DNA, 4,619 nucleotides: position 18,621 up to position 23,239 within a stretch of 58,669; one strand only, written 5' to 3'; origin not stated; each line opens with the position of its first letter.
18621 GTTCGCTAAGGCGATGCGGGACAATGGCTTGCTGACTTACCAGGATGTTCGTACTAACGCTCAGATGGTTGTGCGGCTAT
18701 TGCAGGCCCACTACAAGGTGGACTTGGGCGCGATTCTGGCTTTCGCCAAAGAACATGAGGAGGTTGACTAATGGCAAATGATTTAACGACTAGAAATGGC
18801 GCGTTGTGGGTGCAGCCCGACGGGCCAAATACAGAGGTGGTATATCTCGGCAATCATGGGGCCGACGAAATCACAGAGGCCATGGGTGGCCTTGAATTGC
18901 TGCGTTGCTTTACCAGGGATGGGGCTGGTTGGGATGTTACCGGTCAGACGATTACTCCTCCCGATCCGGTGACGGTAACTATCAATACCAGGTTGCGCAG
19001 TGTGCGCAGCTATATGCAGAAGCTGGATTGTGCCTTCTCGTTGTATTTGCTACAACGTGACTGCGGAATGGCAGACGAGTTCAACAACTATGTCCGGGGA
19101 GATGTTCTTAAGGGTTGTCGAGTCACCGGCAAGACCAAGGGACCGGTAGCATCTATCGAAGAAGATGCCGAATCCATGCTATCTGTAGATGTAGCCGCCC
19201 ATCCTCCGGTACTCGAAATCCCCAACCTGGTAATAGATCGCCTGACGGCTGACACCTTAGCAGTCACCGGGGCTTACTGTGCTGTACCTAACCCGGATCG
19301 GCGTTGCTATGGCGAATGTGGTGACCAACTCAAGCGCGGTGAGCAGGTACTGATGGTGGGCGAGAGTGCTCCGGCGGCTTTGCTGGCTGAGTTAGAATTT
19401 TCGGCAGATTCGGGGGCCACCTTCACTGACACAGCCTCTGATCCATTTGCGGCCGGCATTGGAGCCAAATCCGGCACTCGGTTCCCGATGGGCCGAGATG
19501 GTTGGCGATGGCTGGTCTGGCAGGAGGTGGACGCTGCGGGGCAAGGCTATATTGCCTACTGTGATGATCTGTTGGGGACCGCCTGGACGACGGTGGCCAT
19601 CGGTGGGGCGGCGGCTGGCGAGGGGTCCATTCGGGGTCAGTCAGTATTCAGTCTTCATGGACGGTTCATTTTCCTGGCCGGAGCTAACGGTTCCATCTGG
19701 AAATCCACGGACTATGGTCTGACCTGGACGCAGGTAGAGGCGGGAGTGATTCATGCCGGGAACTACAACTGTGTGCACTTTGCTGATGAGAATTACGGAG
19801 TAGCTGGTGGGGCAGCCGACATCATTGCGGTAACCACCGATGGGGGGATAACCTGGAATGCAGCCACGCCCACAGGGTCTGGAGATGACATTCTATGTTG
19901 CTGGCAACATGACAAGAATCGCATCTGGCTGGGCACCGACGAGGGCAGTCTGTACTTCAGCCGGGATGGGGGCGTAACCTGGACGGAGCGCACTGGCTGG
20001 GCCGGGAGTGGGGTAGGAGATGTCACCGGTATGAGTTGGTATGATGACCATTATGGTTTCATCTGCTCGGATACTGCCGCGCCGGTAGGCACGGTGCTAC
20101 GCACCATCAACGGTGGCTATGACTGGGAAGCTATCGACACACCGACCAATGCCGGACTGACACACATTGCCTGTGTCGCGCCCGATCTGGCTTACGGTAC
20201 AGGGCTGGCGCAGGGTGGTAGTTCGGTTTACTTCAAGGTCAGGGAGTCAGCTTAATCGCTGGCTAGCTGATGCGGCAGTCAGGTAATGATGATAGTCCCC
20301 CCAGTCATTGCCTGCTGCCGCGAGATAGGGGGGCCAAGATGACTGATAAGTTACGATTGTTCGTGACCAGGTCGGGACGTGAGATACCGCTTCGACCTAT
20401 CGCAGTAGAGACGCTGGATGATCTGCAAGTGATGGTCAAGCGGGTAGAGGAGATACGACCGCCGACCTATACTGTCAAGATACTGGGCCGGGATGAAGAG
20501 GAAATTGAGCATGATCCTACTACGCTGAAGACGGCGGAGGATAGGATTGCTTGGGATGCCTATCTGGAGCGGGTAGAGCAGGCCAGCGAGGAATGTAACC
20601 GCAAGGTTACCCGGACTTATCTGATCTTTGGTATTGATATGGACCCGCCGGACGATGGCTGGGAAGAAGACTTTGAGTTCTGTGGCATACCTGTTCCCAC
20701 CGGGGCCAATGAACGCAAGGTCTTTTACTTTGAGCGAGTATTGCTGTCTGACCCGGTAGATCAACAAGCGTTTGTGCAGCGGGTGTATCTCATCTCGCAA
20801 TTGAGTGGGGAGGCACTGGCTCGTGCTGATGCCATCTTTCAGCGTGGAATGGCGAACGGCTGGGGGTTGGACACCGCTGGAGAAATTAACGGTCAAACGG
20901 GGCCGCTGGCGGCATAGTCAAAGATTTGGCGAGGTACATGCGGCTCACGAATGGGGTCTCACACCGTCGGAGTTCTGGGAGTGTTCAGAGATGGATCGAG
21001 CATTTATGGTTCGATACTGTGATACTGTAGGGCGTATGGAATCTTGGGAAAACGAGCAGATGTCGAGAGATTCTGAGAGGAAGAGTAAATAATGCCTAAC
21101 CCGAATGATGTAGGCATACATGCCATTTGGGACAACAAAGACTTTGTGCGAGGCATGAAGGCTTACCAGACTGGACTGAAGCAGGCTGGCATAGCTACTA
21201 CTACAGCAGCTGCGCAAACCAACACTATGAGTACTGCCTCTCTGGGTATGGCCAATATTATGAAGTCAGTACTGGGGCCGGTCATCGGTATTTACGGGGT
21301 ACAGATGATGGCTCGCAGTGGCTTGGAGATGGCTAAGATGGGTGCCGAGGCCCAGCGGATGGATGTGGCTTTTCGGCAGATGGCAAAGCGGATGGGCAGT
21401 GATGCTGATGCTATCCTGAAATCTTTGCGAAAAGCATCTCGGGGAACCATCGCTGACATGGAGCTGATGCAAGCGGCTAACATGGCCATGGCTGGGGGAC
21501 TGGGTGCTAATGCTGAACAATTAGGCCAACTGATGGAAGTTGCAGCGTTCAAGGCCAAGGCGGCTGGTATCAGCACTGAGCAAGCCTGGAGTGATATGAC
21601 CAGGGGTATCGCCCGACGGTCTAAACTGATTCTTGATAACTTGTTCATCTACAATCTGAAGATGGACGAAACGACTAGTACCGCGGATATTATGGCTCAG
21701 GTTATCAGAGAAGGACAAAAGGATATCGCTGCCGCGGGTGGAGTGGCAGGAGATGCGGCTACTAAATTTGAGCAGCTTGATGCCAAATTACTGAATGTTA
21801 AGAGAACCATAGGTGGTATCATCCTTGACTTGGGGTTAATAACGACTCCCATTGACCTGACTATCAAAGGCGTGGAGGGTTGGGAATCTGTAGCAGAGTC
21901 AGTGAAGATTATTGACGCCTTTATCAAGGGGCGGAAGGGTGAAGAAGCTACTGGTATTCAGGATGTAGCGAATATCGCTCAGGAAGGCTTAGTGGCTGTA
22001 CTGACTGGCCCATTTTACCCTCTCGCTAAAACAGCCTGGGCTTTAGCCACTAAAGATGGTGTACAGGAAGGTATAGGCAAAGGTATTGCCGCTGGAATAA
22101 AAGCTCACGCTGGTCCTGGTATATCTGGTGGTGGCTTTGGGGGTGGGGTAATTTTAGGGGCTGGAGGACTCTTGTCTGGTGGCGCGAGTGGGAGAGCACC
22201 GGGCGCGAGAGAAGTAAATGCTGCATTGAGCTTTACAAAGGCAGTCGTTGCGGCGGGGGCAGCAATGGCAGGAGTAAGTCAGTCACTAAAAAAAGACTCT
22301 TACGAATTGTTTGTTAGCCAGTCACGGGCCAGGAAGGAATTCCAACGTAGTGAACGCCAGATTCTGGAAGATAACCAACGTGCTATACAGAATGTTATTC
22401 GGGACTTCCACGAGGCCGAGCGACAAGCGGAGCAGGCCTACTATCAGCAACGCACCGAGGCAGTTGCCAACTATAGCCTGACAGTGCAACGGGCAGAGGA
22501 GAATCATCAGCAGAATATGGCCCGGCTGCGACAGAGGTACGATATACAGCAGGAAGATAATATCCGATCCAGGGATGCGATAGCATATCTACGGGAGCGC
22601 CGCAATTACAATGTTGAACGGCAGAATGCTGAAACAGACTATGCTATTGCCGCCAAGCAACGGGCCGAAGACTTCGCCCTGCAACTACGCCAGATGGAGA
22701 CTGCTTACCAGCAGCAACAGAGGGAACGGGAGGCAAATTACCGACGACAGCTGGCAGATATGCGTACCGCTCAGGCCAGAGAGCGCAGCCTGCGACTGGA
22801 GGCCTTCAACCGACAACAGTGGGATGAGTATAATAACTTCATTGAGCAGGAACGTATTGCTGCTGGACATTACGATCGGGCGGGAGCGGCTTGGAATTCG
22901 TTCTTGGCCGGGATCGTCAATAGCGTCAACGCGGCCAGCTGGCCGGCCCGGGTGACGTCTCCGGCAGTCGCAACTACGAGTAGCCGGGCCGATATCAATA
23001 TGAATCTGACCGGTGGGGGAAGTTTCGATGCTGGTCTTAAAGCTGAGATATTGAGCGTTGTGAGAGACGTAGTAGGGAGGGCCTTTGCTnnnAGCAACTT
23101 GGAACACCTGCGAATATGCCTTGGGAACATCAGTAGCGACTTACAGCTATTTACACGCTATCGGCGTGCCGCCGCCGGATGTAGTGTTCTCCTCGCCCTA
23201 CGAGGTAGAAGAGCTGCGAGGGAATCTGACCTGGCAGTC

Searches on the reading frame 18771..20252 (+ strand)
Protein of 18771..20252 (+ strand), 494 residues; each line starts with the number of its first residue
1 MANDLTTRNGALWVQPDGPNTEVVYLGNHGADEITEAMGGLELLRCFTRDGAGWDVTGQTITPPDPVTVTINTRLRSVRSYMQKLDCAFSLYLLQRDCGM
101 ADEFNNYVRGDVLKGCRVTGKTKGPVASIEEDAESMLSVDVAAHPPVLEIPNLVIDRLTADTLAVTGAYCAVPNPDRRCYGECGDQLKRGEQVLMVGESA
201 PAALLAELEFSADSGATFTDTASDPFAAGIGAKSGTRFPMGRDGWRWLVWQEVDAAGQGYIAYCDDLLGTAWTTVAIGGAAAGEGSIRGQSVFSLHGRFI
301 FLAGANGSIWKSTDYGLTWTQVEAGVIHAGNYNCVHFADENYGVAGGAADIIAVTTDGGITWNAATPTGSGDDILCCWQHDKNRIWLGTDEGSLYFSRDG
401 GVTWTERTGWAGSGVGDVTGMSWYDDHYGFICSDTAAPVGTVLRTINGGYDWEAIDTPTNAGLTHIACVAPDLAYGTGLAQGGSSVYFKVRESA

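Call 38: search_protein_families(library=phrogs, proteins=[window:18771-20252:+], max_evalue=0.001)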
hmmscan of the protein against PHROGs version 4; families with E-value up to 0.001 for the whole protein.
window:18771-20252:+ (494 aa): 1 family
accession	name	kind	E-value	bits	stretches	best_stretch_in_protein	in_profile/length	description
phrog_8700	-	unknown function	2.8e-06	27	1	231-458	184-415/453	-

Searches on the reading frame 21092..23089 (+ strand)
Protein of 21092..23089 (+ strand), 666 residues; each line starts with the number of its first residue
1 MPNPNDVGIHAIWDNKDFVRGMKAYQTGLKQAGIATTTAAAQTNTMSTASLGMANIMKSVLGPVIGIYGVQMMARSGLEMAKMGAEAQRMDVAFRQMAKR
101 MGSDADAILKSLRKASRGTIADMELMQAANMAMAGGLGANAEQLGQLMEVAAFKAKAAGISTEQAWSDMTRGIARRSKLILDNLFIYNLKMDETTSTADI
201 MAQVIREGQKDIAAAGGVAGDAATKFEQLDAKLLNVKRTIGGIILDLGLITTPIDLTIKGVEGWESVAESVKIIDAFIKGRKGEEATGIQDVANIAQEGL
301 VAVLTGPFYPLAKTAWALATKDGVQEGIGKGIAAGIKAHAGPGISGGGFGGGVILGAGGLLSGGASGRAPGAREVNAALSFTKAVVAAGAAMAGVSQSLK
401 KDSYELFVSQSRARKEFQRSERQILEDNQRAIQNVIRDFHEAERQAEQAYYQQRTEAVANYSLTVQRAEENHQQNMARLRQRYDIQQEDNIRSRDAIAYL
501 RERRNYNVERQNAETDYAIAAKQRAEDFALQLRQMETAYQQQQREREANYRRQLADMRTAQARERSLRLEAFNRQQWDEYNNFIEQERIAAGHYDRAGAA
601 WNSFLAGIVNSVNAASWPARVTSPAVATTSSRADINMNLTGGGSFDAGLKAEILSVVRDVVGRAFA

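Call 38: search_protein_families(library=phrogs, proteins=[window:21092-23089:+], max_evalue=0.001)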
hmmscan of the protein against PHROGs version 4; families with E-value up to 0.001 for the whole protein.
window:21092-23089:+ (666 aa): 1 family
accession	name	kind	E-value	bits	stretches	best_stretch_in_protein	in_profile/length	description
phrog_32115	-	unknown function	2.2e-10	40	1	38-250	70-281/1310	-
